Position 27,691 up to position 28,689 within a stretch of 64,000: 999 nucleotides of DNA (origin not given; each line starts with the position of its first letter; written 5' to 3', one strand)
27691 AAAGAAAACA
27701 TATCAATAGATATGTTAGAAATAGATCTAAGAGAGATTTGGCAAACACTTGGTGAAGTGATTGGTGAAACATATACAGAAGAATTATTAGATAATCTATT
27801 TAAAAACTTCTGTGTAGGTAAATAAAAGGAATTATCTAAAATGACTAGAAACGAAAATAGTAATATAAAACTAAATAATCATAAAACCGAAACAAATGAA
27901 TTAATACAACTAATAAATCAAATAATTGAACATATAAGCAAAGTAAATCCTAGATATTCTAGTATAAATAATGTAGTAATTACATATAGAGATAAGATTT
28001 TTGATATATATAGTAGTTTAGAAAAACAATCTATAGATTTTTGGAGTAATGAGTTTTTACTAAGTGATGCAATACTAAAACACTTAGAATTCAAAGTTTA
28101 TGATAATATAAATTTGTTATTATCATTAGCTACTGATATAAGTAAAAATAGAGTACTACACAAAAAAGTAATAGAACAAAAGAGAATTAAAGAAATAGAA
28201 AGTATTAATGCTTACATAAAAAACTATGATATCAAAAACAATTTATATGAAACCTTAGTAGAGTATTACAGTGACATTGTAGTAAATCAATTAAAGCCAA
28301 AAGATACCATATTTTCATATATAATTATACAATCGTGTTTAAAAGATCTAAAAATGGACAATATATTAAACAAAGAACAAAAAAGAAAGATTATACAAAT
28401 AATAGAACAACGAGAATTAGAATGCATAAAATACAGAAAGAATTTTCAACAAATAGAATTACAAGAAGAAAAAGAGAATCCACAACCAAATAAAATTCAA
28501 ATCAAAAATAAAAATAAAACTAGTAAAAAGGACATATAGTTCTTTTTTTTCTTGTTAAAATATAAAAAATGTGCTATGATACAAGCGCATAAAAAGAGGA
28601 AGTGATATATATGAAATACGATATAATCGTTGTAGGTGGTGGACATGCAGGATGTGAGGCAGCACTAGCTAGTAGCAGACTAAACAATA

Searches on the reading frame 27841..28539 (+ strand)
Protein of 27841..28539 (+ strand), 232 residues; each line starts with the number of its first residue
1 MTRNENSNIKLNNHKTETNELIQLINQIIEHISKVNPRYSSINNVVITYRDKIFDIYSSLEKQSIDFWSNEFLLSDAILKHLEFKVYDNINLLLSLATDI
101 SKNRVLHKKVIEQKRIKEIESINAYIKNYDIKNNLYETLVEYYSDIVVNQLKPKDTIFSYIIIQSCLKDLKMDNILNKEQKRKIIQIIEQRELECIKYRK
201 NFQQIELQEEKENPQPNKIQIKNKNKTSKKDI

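Call 40: search_protein_families(library=pfam, proteins=[window:27841-28539:+], max_evalue=0.1)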
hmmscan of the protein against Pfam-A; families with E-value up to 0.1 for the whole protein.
window:27841-28539:+ (232 aa): 1 family
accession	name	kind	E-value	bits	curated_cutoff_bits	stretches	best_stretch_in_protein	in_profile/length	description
PF23242.1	AAA_lid_TRIP13_C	-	0.044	14.4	27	0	160-209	6-50/110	TRIP13-like, AAA+ ATPase lid C-terminal domain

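Call 88: search_protein_families(library=padloc, proteins=[window:27841-28539:+], max_evalue=0.1)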
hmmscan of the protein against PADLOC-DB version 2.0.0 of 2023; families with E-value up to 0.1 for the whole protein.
window:27841-28539:+ (232 aa): 0 families
